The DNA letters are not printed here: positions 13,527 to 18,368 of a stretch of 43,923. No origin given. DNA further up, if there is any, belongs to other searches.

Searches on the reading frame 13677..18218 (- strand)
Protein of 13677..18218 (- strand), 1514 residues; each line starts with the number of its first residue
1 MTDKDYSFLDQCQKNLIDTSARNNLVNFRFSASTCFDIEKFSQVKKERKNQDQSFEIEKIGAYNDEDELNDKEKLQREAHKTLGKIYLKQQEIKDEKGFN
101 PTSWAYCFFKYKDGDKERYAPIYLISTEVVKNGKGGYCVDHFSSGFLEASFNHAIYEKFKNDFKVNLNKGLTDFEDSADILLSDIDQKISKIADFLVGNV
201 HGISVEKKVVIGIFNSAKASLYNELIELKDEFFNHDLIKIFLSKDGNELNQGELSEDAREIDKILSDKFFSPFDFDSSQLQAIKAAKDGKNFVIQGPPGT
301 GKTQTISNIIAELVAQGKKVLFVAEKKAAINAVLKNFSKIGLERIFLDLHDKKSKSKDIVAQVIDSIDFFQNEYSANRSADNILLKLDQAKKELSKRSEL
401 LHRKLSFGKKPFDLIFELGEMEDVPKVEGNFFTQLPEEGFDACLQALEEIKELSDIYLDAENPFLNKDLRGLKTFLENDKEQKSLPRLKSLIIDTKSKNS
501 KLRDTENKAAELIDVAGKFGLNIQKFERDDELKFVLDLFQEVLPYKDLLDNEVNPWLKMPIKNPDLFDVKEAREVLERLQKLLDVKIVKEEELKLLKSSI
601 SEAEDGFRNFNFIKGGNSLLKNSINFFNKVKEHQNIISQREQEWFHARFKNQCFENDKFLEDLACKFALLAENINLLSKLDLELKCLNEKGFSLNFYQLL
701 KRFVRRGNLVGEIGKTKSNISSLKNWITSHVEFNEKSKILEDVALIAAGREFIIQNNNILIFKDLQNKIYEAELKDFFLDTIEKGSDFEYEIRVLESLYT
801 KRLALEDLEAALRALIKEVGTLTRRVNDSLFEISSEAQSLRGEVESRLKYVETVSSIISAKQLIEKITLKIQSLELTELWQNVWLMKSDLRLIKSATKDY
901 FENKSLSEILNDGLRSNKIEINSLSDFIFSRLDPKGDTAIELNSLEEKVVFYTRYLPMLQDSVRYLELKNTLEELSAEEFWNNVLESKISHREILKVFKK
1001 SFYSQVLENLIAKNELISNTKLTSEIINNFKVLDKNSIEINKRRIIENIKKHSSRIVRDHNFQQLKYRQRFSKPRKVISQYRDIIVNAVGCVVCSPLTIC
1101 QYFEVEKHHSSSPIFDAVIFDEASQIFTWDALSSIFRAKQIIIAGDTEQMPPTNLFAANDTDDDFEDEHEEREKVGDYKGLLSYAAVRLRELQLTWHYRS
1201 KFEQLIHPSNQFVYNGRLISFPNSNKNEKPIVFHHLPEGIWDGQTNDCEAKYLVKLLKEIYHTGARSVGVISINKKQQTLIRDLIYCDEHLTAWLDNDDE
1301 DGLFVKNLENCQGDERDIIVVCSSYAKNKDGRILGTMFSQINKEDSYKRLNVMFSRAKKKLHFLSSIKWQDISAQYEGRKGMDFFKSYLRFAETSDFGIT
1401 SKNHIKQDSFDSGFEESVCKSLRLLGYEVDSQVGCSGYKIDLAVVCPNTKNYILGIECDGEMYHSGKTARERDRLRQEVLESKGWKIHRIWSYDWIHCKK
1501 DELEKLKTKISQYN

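Call 4: search_protein_families(library=pfam, proteins=[window:13677-18218:-], max_evalue=0.01)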
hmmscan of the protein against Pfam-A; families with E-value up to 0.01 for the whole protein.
window:13677-18218:- (1514 aa): 22 families
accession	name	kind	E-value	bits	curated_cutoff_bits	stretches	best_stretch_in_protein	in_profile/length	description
PF18741.7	MTES_1575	-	4.3e-35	120.1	38.2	1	1414-1510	1-96/96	REase_MTES_1575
PF13086.12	AAA_11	-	8e-19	68.9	27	2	275-353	2-78/257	AAA domain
PF13087.12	AAA_12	-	2.1e-13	50.7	27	1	1193-1365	19-192/195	AAA domain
PF13245.12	AAA_19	-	3.5e-10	40.6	25.1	1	279-331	1-55/134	AAA domain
PF04851.21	ResIII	-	2.7e-08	34.4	22.5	1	277-364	6-107/164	Type III restriction enzyme, res subunit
PF13604.12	AAA_30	-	3.7e-08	33.8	27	1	276-333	3-62/191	AAA domain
PF00270.35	DEAD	-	8.5e-08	32.5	26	1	278-350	3-77/167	DEAD/DEAH box helicase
PF13195.11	DUF4011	-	2e-07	31.6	22.2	1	15-135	1-136/158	Protein of unknown function (DUF4011)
PF08373.16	RAP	-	3.2e-06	27.5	24.2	1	1456-1506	1-52/58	RAP domain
PF05127.21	NAT10_TcmA_helicase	-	1.2e-05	25.7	22.7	1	293-386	1-94/176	RNA cytidine acetyltransferase NAT10/TcmA, helicase domain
PF09848.15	SLFN-g3_helicase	-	2.1e-05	24.4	24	1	291-341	3-55/354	Schlafen group 3, DNA/RNA helicase domain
PF20720.3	nSTAND3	-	0.00012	22.2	27.2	1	281-339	9-67/155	Novel STAND NTPase 3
PF04480.18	DUF559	-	0.00022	21.5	20.6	1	1421-1496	27-94/109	Protein of unknown function (DUF559)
PF25199.1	nSTAND_NTPase5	-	0.00046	20.5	34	1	284-347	36-100/145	Novel STAND NTPase 5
PF24883.2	NPHP3_N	-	0.0007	20.3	24.8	1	276-323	8-56/164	Nephrocystin 3, N-terminal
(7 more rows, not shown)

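Call 5: search_protein_families(library=padloc, proteins=[window:13677-18218:-], max_evalue=0.001)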
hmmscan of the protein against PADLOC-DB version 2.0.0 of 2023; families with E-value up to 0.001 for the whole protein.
window:13677-18218:- (1514 aa): 8 families
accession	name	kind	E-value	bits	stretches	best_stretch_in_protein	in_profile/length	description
PDLC05009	PDC-S37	-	1.4e-217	723.8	2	904-1512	722-1340/1550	-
PDLC02194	Hhe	-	3.7e-110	367.2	2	960-1504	1218-1774/1911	-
PDLC03920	MkoA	-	1e-29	101.5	2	1100-1361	777-1070/1112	-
PDLC03924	MkoC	-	2.2e-19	67.1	2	761-1362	368-939/1136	-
PDLC03921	MkoA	-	8.3e-17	58.2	1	231-337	987-1092/1607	-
PDLC04140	mad8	-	1.1e-06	26.4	1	287-398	25-115/314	mads_8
PDLC02895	DpdJ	-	3.8e-05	18.7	0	1266-1371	369-458/2112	DpdJ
PDLC01439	typeIV_DinG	-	0.00011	19.1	1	267-336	8-78/575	CAS-IV-A; associated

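Call 9: search_protein_families(library=ncbifam, proteins=[window:13677-18218:-], max_evalue=0.001)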
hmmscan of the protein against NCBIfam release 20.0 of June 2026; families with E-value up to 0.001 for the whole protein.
window:13677-18218:- (1514 aa): 7 families
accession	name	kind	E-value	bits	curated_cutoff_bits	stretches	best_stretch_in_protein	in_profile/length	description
NF058533.1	antiphage_ProA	equivalog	4.6e-216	720.6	1500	1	17-1512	368-1705/1903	anti-phage protein ProA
NF042953.1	Hhe_antiphage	equivalog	3.9e-153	511.9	2000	2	791-1508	960-1678/1797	DUF4011 domain-containing anti-phage protein Hhe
TIGR00376.1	TIGR00376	hypoth_equivalog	5.4e-26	91.2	348.9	2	268-340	153-225/639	IGHMBP2 family helicase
NF040671.1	PLuB_AAA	exception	1.2e-23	82.6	999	2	273-380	814-924/1256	PLuB system helicase-like protein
TIGR01448.2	helicase_RecD2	equivalog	9.7e-10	37.2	500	1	269-324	314-366/713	SF1B family DNA helicase RecD2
TIGR01447.1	recD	equivalog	3.6e-06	25.9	310.15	1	279-319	154-193/597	exodeoxyribonuclease V subunit alpha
NF038214.1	IS21_help_AAA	equivalog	0.00043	20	200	0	279-325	80-126/232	IS21-like element helper ATPase IstB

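Call 18: find_homologous_proteins(query=window:13677-18218:-, max_evalue=1e-10)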
Query window:13677-18218:- (1514 aa): 3109 proteins with E <= 1e-10 among 8000 candidates; the best 120 are listed.
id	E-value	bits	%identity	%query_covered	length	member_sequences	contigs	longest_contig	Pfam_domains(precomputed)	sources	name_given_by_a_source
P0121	0.0e+0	3263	97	100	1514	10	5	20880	PF13195.12,PF08373.17,PF13087.13,PF13086.13,PF05127.22,PF00270.36,PF13604.13,PF13245.13,PF18741.8,PF09848.16,PF04851.22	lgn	-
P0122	0.0e+0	2490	73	100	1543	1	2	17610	PF13195.12,PF08373.17,PF13087.13,PF13086.13,PF00270.36,PF13604.13,PF13245.13,PF18741.8,PF04851.22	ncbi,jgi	jgi:superfamily I DNA and/or RNA helicase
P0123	0.0e+0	2365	88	81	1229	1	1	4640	PF13086.13,PF05127.22,PF00270.36,PF13604.13,PF13245.13,PF09848.16,PF04851.22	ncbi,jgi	jgi:hypothetical protein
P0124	0.0e+0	2328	71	100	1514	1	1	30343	PF13195.12,PF13087.13,PF13086.13,PF00270.36,PF13604.13,PF13245.13,PF18741.8,PF04851.22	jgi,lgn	jgi:superfamily I DNA and/or RNA helicase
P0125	0.0e+0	2312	88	78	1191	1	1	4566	PF08373.17,PF13087.13,PF13086.13,PF18741.8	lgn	-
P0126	0.0e+0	2261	68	99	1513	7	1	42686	PF13087.13,PF13086.13,PF00270.36,PF13604.13,PF13245.13,PF18741.8,PF04851.22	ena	-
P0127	0.0e+0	2070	63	100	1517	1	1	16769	PF13195.12,PF13087.13,PF13086.13,PF00270.36,PF13604.13,PF13245.13,PF18741.8,PF09848.16,PF04851.22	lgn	-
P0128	0.0e+0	1808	61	51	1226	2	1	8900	PF13195.12,PF13087.13,PF13086.13,PF05127.22,PF00270.36,PF13604.13,PF24883.3,PF13245.13,PF18741.8,PF09848.16,PF04851.22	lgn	-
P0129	0.0e+0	1683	55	99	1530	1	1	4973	PF13195.12,PF13087.13,PF13086.13,PF00270.36,PF13604.13,PF13245.13,PF18741.8,PF04851.22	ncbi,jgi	jgi:very-short-patch-repair endonuclease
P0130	0.0e+0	1577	52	99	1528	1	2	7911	PF13195.12,PF13087.13,PF13086.13,PF00270.36,PF13604.13,PF13245.13,PF18741.8,PF04851.22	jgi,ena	-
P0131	0.0e+0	1545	65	43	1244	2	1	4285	PF13195.12,PF13086.13,PF00270.36,PF13604.13,PF13245.13,PF18741.8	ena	-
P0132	0.0e+0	1493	51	99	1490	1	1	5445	PF13195.12,PF13087.13,PF13086.13,PF00270.36,PF13604.13,PF13245.13,PF18741.8,PF04851.22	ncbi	-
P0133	0.0e+0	1470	50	99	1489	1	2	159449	PF13195.12,PF13087.13,PF13086.13,PF00270.36,PF13604.13,PF24883.3,PF13245.13,PF18741.8,PF04851.22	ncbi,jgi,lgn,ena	jgi:superfamily I DNA and/or RNA helicase/signal recognition particle GTPase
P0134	0.0e+0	1464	53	91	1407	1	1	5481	PF13087.13,PF13086.13,PF00270.36,PF13604.13,PF13245.13,PF18741.8,PF04851.22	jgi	jgi:superfamily I DNA and/or RNA helicase/very-short-patch-repair endonuclease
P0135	0.0e+0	1260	68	32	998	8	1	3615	PF13195.12,PF13086.13,PF00270.36,PF13604.13,PF13245.13,PF04851.22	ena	-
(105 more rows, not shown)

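Call 20: find_related_loci(query=A1, collection=genome_contigs, flank=10000)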
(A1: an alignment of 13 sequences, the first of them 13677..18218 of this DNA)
Query A1 (1514 aa) in genome_contigs; peptide patterns used: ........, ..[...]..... (x = any residue, [..] = any of these).
600 stretches matched a pattern (row limit reached: there are more); 559 encode a relative of the query (tblastn E <= 1e-3); the best 80 are kept; 80 distinct loci.
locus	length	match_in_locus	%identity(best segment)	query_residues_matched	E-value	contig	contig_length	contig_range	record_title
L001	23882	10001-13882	68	1-1512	0e+0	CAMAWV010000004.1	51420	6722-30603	MAG: Rickettsia typhi isolate ME-09jul19-104 genome assembly, contig: ME-09jul19-C575, whole genome shotgun sequence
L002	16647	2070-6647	37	9-1506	2e-99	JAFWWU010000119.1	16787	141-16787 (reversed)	MAG: Ruminococcus sp. isolate RGIG6142 Sheep_Rectum-1__c732598, whole genome shotgun sequence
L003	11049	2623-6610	36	9-1506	2e-98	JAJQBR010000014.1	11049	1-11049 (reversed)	MAG: Clostridiales bacterium isolate C.4_4 NODE_873_length_11049_cov_11.812898, whole genome shotgun sequence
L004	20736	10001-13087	38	285-1506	7e-97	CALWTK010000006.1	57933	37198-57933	MAG: uncultured Clostridia bacterium isolate BRZ_BV__bin49 genome assembly, contig: BRZ_BV__NODE_581_length_57933_cov_8.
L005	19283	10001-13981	36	9-1506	4e-95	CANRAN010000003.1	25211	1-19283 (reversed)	MAG: uncultured Clostridia bacterium isolate Lapin-026__bin18 genome assembly, contig: Lapin-026__NODE_2179_length_25211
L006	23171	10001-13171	37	262-1514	2e-94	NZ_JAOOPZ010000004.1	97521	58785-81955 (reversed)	Mycoplasma zalophi strain CSL 4296 NODE_4_length_97521_cov_345.213586, whole genome shotgun sequence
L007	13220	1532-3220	33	956-1506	9e-94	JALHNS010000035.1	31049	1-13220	MAG: Gemmata sp. isolate Bin_69_sub c_000000006488, whole genome shotgun sequence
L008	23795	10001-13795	40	80-1506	4e-94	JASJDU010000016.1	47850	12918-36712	MAG: Candidatus Caenarcanales bacterium isolate MO_192.B15 MO_192.c_271, whole genome shotgun sequence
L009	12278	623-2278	37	965-1506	6e-93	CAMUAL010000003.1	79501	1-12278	MAG TPA_asm: uncultured Clostridia bacterium isolate SRR14038242_bin.67_metawrap_v1.3_MAG genome assembly, contig: NODE.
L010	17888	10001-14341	36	9-1506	3e-92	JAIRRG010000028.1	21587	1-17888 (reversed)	MAG: Desulfobulbaceae bacterium isolate Crp329_bin2 k119_2088779, whole genome shotgun sequence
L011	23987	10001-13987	35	9-1506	4e-93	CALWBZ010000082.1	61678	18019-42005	MAG: uncultured Clostridia bacterium isolate E14__bin111 genome assembly, contig: E14__k127_50726, whole genome shotgun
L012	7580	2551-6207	36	108-1509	2e-91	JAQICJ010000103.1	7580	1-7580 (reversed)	MAG: Deltaproteobacteria bacterium isolate GH18 k119_279118, whole genome shotgun sequence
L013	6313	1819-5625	38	13-1510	3e-91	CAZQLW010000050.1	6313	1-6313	MAG TPA_asm: uncultured Methanosarcinales archaeon isolate SRP077602_co2_353 genome assembly, contig: NODE_18353_length_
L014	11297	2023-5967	34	16-1506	5e-91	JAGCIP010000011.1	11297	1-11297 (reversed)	MAG: Clostridia bacterium isolate RGIG9825 Yak_Rectum-1__c60429, whole genome shotgun sequence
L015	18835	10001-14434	37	16-1506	6e-91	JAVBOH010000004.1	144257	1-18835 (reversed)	MAG: Oscillospiraceae bacterium isolate EPI_MAG_00103 c_000000105974, whole genome shotgun sequence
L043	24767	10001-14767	37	39-1514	1e-84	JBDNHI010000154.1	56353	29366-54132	MAG: Gemmataceae bacterium isolate concoct.25.ELB k141_904540, whole genome shotgun sequence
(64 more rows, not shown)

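Call 22: find_encoding_contigs(protein=P0121, flank=10000, max_places=5)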
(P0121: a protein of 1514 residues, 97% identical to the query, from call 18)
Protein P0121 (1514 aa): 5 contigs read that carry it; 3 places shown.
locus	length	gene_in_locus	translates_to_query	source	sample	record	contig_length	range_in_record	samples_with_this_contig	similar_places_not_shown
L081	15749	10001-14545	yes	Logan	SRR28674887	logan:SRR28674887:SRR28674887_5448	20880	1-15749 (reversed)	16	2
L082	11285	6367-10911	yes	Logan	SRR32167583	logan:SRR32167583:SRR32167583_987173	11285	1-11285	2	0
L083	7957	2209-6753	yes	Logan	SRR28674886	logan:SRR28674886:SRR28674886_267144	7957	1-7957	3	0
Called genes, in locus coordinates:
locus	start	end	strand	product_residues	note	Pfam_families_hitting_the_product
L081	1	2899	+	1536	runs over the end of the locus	-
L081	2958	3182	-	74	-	-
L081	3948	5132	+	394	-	PF13356:Arm-DNA-bind_3, PF14659:Phage_int_SAM_3 (weak), PF00589:Phage_integrase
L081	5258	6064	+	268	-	PF09407:AbiEi_1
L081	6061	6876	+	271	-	PF08843:AbiEii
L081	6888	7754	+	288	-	PF01909:NTP_transf_2 (faint), PF18765:Polbeta (weak), PF05168:HEPN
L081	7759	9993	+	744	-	PF13166:AAA_13, PF13304:AAA_21 (faint)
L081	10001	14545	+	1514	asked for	PF13195:DUF4011 (weak), PF00270:DEAD (weak), PF04851:ResIII, PF13086:AAA_11, PF13245:AAA_19 (weak), PF13086:AAA_11, PF13087:AAA_12, PF18741:MTES_1575, +4 more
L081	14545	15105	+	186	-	PF07510:GmrSD_C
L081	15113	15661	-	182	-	-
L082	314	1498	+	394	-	PF13356:Arm-DNA-bind_3, PF14659:Phage_int_SAM_3 (weak), PF00589:Phage_integrase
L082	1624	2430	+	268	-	PF09407:AbiEi_1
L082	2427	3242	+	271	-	PF08843:AbiEii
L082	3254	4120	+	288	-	PF01909:NTP_transf_2 (faint), PF18765:Polbeta (weak), PF05168:HEPN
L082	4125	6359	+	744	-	PF13166:AAA_13, PF13304:AAA_21 (faint)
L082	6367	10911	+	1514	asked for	PF13195:DUF4011 (weak), PF00270:DEAD (weak), PF04851:ResIII, PF13086:AAA_11, PF13245:AAA_19 (weak), PF13086:AAA_11, PF13087:AAA_12, PF18741:MTES_1575, +4 more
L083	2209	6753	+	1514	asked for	PF13195:DUF4011 (weak), PF00270:DEAD (weak), PF04851:ResIII, PF13086:AAA_11, PF13245:AAA_19 (weak), PF13086:AAA_11, PF13087:AAA_12, PF18741:MTES_1575, +4 more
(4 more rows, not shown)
